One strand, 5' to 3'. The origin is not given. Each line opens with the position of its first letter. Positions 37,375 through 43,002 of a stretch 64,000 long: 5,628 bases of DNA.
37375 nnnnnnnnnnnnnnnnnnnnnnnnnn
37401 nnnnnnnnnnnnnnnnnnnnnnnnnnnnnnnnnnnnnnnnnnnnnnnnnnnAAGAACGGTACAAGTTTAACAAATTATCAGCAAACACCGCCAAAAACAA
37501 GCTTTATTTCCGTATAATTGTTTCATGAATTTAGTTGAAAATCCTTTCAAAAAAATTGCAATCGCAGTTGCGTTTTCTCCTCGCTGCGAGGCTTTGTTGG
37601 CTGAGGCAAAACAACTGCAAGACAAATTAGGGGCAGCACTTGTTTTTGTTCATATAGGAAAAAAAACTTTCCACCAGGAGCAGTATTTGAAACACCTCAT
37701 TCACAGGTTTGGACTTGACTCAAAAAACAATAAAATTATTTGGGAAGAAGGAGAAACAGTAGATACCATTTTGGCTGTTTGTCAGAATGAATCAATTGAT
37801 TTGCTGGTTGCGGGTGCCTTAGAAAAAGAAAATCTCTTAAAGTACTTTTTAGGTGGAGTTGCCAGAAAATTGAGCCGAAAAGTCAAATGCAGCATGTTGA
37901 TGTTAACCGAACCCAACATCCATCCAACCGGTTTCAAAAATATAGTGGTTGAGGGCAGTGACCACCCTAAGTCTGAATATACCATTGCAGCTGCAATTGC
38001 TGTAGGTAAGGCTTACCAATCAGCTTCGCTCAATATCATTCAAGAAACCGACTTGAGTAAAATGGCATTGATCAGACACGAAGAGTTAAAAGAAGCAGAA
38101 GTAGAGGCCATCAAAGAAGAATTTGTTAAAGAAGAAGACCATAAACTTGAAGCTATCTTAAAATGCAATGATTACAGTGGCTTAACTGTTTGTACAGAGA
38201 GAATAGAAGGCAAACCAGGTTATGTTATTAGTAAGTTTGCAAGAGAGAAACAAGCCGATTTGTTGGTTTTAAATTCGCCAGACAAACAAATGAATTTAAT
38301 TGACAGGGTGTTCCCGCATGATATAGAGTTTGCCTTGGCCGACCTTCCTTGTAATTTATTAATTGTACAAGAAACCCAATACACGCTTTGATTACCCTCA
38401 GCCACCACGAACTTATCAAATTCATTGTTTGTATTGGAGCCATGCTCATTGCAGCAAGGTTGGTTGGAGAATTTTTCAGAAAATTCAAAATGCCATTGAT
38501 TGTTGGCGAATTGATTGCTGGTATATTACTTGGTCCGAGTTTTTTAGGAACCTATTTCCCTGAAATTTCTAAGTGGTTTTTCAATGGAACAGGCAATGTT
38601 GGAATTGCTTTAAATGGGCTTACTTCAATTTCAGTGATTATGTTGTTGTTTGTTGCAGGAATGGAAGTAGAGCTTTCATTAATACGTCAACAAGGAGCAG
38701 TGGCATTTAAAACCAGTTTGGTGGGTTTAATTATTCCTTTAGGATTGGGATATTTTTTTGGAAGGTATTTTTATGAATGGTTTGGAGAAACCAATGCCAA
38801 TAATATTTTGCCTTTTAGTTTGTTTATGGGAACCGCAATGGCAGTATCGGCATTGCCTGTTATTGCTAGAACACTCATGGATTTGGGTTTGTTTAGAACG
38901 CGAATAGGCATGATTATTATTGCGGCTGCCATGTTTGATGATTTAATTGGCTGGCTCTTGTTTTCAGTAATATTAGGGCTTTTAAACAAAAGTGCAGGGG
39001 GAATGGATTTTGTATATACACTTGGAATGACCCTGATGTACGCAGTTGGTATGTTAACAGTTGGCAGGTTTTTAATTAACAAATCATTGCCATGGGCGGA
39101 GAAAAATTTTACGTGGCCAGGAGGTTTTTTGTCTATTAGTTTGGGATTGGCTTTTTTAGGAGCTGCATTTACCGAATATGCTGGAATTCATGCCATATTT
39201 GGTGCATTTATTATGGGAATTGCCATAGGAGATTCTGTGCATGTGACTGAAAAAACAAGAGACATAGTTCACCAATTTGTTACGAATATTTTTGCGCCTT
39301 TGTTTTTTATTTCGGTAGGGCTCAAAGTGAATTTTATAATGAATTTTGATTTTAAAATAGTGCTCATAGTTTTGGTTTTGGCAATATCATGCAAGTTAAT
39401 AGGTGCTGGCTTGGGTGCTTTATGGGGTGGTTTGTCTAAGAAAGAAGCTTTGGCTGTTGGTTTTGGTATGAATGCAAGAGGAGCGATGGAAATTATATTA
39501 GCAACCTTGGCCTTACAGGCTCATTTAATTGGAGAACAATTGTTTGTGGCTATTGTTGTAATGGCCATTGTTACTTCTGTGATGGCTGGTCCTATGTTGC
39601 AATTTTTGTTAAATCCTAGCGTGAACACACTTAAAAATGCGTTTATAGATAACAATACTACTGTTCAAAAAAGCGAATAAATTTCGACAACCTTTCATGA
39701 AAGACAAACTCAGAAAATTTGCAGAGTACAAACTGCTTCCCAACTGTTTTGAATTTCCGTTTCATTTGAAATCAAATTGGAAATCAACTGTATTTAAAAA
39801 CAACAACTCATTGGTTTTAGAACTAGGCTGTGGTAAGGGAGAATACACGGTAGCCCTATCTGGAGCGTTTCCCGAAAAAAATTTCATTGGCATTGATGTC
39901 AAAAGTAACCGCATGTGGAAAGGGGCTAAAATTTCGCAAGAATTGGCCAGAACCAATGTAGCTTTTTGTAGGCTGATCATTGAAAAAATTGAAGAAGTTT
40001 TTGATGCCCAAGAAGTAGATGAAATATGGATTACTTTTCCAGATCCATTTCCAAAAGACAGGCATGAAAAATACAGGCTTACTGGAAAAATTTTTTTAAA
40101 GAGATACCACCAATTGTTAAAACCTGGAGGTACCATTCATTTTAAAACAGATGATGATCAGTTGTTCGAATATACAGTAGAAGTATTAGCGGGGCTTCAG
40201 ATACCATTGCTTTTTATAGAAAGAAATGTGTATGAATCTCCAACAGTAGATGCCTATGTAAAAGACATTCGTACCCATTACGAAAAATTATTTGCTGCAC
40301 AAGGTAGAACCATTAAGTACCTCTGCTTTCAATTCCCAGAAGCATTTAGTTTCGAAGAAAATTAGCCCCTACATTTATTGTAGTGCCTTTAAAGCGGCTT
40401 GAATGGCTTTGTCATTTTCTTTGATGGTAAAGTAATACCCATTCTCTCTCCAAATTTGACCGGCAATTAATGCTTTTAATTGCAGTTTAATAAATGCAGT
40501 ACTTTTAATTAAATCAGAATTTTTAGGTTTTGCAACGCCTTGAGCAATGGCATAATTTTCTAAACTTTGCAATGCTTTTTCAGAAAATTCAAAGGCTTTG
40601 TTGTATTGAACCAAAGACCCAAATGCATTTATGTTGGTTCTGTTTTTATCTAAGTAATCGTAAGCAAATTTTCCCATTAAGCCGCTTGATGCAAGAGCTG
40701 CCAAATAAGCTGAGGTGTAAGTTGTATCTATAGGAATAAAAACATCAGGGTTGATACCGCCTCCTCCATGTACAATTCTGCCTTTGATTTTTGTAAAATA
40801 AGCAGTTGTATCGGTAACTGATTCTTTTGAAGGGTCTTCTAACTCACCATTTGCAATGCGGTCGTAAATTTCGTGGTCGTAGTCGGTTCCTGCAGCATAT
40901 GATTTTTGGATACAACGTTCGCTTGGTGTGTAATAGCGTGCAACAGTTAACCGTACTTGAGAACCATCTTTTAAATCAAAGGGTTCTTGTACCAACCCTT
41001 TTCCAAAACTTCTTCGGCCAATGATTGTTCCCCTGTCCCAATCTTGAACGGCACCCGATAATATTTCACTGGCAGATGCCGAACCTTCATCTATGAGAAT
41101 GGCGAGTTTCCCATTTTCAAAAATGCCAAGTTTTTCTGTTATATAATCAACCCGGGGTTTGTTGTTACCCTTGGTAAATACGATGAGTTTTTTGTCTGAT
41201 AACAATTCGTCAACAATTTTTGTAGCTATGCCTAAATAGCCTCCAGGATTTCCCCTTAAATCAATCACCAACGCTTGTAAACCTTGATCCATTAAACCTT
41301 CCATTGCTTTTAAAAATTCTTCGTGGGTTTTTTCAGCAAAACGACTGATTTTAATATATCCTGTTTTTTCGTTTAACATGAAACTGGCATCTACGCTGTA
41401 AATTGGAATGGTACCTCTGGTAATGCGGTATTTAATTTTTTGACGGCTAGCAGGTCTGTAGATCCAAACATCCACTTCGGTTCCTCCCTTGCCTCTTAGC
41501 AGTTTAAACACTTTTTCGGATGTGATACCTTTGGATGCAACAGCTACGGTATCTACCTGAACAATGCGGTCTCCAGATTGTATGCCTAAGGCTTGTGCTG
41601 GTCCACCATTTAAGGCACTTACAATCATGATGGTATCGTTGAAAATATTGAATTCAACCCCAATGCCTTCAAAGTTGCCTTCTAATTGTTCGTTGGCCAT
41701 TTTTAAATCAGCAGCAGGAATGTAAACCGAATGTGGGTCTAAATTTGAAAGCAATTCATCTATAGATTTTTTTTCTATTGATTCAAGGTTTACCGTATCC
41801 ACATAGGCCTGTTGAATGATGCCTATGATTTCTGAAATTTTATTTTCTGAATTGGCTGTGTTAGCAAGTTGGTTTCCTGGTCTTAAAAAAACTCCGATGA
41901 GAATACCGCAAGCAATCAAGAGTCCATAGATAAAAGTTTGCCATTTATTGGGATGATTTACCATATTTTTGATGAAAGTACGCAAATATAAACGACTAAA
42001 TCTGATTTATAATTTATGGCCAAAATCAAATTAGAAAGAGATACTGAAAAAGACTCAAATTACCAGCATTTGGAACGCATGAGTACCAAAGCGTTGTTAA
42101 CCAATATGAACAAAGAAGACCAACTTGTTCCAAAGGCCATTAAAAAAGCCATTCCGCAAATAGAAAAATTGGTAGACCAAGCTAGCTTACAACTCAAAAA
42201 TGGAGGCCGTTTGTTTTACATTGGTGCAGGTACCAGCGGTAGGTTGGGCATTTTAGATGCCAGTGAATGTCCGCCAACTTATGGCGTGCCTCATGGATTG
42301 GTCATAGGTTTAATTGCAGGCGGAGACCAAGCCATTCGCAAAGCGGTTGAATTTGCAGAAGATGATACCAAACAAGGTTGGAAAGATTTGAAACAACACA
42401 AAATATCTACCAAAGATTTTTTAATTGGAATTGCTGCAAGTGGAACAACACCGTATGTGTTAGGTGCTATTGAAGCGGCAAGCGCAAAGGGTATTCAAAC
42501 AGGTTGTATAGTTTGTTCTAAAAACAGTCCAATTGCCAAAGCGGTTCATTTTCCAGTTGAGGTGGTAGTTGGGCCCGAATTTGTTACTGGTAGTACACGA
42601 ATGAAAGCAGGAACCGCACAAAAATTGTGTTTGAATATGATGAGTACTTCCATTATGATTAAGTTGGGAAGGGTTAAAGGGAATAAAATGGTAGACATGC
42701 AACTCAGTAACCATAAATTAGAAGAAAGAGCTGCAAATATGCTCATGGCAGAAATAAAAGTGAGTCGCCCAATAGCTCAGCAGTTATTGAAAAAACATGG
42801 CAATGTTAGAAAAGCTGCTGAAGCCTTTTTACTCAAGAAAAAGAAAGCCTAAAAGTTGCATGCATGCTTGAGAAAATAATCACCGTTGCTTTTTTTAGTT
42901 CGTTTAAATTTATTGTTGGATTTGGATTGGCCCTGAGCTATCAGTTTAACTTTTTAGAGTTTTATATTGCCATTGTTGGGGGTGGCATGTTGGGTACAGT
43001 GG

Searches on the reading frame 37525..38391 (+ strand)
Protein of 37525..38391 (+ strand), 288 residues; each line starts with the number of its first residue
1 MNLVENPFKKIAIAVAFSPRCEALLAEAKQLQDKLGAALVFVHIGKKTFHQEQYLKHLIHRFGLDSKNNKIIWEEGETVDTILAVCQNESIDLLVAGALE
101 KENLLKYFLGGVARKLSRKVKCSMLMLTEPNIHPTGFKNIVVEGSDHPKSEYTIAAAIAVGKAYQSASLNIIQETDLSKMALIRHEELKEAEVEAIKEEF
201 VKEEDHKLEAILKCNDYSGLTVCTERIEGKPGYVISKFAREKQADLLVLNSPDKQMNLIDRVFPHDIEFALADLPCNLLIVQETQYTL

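Call 72: search_protein_families(library=pfam, proteins=[window:37525-38391:+], max_evalue=0.00001)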
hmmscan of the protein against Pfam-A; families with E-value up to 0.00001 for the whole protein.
window:37525-38391:+ (288 aa): 1 family
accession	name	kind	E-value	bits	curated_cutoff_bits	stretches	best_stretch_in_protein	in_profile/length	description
PF00582.32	Usp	-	1.4e-20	74.7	24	2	67-126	80-139/141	Universal stress protein family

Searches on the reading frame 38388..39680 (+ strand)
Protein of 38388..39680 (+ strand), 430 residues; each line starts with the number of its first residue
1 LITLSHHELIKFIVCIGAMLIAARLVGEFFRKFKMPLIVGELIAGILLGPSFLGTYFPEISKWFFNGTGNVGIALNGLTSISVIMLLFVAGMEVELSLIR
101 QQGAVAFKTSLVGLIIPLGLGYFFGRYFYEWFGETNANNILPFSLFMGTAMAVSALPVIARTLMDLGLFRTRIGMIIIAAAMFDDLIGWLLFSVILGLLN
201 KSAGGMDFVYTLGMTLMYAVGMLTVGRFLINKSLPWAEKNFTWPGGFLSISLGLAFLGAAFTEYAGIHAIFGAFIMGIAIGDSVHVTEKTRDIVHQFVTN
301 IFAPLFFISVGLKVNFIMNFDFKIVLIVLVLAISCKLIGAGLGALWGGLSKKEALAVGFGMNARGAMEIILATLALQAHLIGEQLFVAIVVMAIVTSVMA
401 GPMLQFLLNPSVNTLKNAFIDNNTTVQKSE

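Call 72: search_protein_families(library=pfam, proteins=[window:38388-39680:+], max_evalue=0.00001)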
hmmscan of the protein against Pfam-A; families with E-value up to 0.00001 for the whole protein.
window:38388-39680:+ (430 aa): 1 family
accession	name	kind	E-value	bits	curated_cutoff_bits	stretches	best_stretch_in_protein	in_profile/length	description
PF00999.27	Na_H_Exchanger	-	3.9e-57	194.3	26.2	1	24-408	5-373/375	Sodium/hydrogen exchanger, transmembrane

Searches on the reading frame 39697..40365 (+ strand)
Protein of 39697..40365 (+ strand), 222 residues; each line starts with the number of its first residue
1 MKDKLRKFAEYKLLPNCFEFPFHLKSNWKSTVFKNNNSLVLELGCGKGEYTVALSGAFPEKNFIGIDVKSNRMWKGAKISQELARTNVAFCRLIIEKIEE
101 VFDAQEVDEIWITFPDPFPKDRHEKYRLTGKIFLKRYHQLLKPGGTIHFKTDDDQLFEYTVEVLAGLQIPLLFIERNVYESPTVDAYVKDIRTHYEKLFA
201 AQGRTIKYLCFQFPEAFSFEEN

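Call 72: search_protein_families(library=pfam, proteins=[window:39697-40365:+], max_evalue=0.00001)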
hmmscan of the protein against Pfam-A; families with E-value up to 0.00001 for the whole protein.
window:39697-40365:+ (222 aa): 4 families
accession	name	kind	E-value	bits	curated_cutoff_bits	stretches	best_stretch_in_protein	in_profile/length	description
PF02390.23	Methyltransf_4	-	1.4e-34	119.5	24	1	37-207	2-171/173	Putative methyltransferase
PF13847.12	Methyltransf_31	-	1.4e-09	38.2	27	1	36-148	3-108/145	Methyltransferase domain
PF13649.12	Methyltransf_25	-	1.8e-07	32.2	27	1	40-145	1-97/97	Methyltransferase domain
PF08242.18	Methyltransf_12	-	3e-07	31.5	30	0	41-104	1-64/98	Methyltransferase domain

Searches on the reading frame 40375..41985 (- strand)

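Call 72: search_protein_families(library=pfam, proteins=[window:40375-41985:-], max_evalue=0.00001)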
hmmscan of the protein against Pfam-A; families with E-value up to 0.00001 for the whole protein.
window:40375-41985:- (536 aa): 3 families
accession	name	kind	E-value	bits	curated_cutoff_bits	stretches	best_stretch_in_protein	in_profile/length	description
PF03572.23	Peptidase_S41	-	1.4e-47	161.8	24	1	207-371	1-163/165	Peptidase family S41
PF13180.12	PDZ_2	-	5.4e-08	33.4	27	1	107-185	2-77/80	PDZ domain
PF17820.7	PDZ_6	-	2.5e-07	30.8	27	1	123-173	4-50/54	PDZ domain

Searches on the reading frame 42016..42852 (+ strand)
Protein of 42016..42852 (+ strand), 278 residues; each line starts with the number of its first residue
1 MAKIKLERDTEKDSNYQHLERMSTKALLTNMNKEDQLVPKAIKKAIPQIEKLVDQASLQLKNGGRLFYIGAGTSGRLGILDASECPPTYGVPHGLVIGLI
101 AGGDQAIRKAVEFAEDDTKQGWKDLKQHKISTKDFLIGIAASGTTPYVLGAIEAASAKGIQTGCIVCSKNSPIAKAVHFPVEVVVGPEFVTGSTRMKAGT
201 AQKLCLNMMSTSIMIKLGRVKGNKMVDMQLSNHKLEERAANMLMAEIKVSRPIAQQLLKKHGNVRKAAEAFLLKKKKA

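Call 72: search_protein_families(library=pfam, proteins=[window:42016-42852:+], max_evalue=0.00001)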
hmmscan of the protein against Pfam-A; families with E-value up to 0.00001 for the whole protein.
window:42016-42852:+ (278 aa): 4 families
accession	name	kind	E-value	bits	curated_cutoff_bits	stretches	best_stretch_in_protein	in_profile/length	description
PF22645.1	GKRP_SIS_N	-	4.6e-19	68.7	27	1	52-154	5-111/113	Glucokinase regulatory protein N-terminal SIS domain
PF22198.1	GKRP_SIS_2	-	2.3e-08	34.4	27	1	48-108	6-66/191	Glucokinase regulatory protein, second SIS domain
PF13580.11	SIS_2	-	2e-06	28.3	27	0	37-162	9-133/138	SIS domain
PF01380.27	SIS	-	7.3e-06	26.2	25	0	130-208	51-127/131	SIS domain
